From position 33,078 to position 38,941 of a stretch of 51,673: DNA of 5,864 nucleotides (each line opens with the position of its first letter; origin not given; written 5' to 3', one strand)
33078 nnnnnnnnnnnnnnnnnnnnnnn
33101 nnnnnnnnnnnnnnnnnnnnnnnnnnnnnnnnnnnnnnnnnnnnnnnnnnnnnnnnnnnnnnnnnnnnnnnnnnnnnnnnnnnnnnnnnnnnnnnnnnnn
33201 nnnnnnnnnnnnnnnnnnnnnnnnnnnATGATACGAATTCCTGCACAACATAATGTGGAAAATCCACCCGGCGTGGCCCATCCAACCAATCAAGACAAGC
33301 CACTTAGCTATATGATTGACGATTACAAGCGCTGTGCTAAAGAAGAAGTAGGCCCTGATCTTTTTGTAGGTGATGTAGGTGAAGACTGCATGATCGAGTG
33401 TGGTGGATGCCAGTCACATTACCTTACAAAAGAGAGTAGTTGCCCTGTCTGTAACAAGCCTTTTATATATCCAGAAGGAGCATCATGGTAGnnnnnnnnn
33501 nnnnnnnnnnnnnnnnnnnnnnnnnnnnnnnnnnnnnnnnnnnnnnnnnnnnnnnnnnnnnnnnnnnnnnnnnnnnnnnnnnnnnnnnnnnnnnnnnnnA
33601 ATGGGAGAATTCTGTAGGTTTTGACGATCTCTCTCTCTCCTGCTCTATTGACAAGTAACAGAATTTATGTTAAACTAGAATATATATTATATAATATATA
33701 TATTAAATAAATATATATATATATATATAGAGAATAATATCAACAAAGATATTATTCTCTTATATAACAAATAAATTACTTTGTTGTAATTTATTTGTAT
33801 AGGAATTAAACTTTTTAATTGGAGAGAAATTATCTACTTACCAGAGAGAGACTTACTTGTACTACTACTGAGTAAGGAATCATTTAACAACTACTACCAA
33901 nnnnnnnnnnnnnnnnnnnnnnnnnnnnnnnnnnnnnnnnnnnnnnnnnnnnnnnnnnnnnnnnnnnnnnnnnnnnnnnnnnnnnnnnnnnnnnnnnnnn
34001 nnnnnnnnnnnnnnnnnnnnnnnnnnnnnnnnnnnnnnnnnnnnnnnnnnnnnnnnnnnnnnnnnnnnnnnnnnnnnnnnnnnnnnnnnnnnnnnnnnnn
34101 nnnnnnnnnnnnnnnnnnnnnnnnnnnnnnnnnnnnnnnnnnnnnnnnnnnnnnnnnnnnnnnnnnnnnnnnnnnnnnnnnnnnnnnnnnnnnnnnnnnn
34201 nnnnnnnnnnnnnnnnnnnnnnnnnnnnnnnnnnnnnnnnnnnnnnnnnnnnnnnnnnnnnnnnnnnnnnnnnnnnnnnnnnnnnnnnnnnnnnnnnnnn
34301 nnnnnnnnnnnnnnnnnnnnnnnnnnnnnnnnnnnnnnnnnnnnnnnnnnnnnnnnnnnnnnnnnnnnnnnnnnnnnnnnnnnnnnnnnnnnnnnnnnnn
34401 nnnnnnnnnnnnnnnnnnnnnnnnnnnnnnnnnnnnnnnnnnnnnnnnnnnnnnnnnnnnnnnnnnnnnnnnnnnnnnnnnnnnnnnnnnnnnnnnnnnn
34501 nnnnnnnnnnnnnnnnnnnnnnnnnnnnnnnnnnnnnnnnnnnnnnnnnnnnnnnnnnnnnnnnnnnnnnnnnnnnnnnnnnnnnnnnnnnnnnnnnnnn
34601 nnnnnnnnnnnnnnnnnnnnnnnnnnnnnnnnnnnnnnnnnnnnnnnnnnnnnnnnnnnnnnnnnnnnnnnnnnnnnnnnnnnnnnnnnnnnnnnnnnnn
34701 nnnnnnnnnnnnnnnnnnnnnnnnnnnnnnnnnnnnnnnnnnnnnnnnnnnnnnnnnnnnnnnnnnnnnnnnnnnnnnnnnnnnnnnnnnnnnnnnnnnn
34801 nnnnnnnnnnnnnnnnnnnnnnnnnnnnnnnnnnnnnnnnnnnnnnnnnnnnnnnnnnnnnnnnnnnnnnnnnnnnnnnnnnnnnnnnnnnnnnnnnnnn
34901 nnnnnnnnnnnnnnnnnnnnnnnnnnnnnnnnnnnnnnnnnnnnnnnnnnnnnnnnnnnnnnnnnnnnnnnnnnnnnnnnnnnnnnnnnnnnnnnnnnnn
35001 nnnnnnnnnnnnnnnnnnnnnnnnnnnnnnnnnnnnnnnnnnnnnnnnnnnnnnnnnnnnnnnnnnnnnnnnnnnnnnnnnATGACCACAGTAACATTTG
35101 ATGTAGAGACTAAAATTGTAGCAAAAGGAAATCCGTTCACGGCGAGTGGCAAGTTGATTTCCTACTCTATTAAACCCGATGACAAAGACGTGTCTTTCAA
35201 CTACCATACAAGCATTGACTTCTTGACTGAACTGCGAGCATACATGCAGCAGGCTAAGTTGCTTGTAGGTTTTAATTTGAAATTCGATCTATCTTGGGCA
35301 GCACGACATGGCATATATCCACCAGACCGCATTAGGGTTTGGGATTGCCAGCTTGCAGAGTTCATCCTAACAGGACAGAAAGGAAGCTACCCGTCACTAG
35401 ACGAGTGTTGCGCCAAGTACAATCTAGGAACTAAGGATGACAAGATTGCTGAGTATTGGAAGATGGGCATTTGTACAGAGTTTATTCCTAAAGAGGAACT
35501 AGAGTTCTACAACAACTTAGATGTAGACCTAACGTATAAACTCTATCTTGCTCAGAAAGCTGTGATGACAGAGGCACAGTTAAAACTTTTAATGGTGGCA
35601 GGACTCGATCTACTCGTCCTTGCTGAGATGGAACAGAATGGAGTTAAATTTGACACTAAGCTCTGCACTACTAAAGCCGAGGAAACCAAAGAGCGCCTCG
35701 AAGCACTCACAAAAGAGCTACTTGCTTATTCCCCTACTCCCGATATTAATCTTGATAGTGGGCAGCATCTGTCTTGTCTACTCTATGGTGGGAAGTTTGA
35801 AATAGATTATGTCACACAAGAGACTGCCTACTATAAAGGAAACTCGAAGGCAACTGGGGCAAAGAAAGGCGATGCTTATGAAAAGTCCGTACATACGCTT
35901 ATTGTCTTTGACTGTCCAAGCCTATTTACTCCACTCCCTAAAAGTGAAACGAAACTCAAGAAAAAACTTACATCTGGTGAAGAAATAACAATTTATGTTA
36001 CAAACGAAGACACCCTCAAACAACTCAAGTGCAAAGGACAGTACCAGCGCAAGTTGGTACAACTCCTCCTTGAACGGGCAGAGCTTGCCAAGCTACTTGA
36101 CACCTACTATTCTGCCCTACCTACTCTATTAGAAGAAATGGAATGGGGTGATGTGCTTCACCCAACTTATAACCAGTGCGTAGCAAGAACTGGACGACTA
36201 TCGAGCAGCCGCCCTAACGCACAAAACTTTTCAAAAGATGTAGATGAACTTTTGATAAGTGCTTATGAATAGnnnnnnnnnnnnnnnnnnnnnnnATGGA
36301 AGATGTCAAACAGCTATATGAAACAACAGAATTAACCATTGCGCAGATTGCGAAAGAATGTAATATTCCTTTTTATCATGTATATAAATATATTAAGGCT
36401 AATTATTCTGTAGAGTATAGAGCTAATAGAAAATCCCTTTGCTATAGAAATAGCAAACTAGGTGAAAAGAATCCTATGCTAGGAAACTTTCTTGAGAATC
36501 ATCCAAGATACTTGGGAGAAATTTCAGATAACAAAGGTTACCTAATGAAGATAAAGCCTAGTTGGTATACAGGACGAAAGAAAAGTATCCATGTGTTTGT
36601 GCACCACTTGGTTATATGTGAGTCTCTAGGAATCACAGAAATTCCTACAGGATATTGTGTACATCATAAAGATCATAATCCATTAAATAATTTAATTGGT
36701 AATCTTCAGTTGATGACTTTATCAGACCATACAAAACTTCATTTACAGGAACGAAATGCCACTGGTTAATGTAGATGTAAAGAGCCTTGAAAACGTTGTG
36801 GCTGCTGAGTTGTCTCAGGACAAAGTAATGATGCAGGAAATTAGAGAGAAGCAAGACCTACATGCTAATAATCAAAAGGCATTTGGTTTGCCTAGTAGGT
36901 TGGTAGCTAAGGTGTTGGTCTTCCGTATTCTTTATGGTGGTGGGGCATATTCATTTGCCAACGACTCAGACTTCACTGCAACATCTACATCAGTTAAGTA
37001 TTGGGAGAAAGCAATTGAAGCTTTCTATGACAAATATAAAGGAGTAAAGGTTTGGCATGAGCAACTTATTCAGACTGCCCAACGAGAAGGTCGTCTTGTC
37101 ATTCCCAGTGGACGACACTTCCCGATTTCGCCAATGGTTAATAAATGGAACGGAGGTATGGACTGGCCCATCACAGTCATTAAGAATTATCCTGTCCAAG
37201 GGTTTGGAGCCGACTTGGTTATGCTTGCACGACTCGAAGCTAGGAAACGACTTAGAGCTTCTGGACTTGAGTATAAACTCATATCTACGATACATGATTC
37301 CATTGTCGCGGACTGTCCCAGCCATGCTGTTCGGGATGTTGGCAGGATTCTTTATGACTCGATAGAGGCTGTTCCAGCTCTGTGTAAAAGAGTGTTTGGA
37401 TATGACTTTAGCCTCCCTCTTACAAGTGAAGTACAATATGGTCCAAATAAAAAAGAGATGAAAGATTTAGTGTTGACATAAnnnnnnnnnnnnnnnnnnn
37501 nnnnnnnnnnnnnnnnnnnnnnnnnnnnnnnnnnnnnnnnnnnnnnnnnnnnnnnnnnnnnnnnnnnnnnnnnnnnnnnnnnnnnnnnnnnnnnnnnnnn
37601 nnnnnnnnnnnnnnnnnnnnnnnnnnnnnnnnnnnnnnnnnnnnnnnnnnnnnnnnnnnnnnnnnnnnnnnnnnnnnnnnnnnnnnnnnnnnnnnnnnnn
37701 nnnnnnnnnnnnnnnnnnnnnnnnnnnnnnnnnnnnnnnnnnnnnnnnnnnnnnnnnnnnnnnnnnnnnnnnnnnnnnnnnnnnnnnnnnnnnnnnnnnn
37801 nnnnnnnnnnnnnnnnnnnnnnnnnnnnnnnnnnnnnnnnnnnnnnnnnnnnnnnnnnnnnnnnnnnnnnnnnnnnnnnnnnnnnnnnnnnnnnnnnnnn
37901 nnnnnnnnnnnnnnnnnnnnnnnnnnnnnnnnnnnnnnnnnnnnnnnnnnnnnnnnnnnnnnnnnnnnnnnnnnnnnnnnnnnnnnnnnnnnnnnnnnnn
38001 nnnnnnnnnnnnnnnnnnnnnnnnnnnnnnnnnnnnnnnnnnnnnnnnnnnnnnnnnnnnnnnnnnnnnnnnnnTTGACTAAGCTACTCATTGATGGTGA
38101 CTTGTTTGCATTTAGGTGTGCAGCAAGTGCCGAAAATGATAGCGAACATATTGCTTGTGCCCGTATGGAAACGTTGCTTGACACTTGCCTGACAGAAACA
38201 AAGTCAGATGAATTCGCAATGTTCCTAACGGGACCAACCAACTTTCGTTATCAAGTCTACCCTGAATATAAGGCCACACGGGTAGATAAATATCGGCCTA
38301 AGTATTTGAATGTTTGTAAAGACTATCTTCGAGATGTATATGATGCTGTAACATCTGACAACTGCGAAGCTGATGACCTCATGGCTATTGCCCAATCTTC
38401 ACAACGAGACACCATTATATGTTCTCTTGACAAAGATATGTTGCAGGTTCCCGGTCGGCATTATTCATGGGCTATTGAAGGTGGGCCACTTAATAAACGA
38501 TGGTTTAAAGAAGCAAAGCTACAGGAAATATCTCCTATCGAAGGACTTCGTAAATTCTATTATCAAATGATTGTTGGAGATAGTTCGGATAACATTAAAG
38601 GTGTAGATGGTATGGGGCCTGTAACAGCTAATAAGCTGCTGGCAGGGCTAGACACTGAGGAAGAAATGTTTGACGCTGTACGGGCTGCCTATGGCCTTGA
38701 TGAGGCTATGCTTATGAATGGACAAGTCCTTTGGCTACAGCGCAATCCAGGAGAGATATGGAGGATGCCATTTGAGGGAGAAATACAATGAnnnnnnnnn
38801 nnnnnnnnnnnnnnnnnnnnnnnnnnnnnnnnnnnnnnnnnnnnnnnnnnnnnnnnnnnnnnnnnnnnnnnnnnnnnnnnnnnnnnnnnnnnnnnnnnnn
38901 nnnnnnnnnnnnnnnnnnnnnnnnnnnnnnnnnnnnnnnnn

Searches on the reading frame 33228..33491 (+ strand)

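Call 14: search_protein_families(library=phrogs, proteins=[window:33228-33491:+])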
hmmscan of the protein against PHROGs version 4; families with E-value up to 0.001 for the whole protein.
window:33228-33491:+ (87 aa): 0 families

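Call 53: search_protein_families(library=pfam, max_evalue=0.01, proteins=[window:33228-33491:+])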
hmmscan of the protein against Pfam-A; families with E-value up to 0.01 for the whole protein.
window:33228-33491:+ (87 aa): 1 family
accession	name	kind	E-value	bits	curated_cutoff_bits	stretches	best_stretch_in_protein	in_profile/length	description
PF10367.15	zf-Vps39_C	-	0.0043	17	24.7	0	65-79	5-19/41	Vacuolar sorting protein 39 C-terminal zinc finger domain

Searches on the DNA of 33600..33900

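Call 75: search_rna_families(source=window, start=33600, end=33900, threshold=evalue, max_evalue=1)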
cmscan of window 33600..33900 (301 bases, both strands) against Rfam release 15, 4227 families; matches with E-value up to 1: 0.
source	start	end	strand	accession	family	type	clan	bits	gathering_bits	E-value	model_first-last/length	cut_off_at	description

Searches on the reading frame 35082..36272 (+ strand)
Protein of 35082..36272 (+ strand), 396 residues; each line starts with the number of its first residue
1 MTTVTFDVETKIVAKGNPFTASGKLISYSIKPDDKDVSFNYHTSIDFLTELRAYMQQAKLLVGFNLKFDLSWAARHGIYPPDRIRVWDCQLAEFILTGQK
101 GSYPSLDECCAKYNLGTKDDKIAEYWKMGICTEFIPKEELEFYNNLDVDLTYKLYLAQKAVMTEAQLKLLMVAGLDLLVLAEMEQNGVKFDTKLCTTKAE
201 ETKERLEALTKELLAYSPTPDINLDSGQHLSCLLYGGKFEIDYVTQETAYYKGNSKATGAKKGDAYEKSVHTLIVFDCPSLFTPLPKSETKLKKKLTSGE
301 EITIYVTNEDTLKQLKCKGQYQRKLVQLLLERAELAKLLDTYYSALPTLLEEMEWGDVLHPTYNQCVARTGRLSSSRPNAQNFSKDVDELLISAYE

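Call 14: search_protein_families(library=phrogs, proteins=[window:35082-36272:+])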
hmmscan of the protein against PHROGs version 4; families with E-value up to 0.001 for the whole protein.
window:35082-36272:+ (396 aa): 4 families
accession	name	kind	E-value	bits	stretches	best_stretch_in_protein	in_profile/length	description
phrog_9556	-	DNA, RNA and nucleotide metabolism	5.4e-50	171.7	1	2-385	3-441/441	DNA polymerase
phrog_17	-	DNA, RNA and nucleotide metabolism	2.2e-48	166.1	1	1-386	670-988/1445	DNA polymerase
phrog_12241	-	DNA, RNA and nucleotide metabolism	2e-17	64.4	2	320-383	433-493/502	DNA polymerase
phrog_403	-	DNA, RNA and nucleotide metabolism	1e-08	35.5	1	41-168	124-257/321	DNA polymerase exonuclease subunit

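Call 15: search_protein_families(library=pfam, proteins=[window:35082-36272:+])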
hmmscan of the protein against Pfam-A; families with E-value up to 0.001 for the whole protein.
window:35082-36272:+ (396 aa): 2 families
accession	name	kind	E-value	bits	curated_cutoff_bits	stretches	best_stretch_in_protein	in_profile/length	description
PF00476.26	DNA_pol_A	-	3.9e-16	59.4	34.3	1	300-384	53-132/381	DNA polymerase family A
PF01612.26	DNA_pol_A_exo1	-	1.3e-08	35.3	23.6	1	3-155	22-165/173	3'-5' exonuclease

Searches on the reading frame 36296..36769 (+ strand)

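Call 14: search_protein_families(library=phrogs, proteins=[window:36296-36769:+])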
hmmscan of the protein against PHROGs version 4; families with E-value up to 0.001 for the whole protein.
window:36296-36769:+ (157 aa): 9 families
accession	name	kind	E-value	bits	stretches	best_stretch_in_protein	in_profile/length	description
phrog_7545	-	DNA, RNA and nucleotide metabolism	3.7e-39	135.5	1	2-156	8-140/160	HNH endonuclease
phrog_59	-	DNA, RNA and nucleotide metabolism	2.5e-09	38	1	59-147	168-233/423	HNH endonuclease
phrog_15471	-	DNA, RNA and nucleotide metabolism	2.6e-09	38.2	1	99-152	30-83/183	HNH endonuclease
phrog_21964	-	DNA, RNA and nucleotide metabolism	3.3e-07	31.2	1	71-154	138-217/244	HNH endonuclease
phrog_4578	-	DNA, RNA and nucleotide metabolism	4.1e-06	27.7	1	113-157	23-68/130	HNH endonuclease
phrog_14913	-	DNA, RNA and nucleotide metabolism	1.5e-05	26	1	99-154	39-93/149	HNH endonuclease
phrog_959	-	DNA, RNA and nucleotide metabolism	1.9e-05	25.5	1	71-151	33-108/138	HNH endonuclease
phrog_99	-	DNA, RNA and nucleotide metabolism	4e-05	24.5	1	99-144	157-200/383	HNH endonuclease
phrog_1891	-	DNA, RNA and nucleotide metabolism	7.6e-05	23.3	1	103-148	168-211/255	HNH endonuclease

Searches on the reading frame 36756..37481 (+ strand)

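Call 14: search_protein_families(library=phrogs, proteins=[window:36756-37481:+])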
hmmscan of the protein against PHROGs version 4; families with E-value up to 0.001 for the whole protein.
window:36756-37481:+ (241 aa): 3 families
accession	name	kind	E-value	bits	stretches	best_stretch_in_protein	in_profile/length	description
phrog_17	-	DNA, RNA and nucleotide metabolism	2.1e-34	119.8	1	3-237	1008-1235/1445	DNA polymerase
phrog_2573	-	DNA, RNA and nucleotide metabolism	1.7e-28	100.7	1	3-237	19-279/336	DNA polymerase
phrog_5995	-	DNA, RNA and nucleotide metabolism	3.2e-15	57.4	1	74-236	15-179/236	DNA polymerase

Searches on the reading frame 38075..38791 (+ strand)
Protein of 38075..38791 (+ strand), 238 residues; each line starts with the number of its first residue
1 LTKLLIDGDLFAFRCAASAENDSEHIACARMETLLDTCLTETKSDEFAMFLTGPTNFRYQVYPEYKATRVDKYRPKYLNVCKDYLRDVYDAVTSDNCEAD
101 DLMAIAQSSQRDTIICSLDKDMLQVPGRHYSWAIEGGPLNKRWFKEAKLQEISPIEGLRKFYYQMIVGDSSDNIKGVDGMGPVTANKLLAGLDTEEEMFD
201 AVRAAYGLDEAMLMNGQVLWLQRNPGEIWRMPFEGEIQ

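Call 53: search_protein_families(library=pfam, max_evalue=0.01, proteins=[window:38075-38791:+])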
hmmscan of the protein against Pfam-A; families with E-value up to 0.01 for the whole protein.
window:38075-38791:+ (238 aa): 2 families
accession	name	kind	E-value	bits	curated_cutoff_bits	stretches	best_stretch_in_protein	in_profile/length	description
PF02739.22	5_3_exonuc_N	-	3.1e-13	50.2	34.3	1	4-133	3-145/164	5'-3' exonuclease, N-terminal resolvase-like domain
PF01367.25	5_3_exonuc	-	1e-08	36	40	1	163-203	9-49/97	5'-3' exonuclease, C-terminal SAM fold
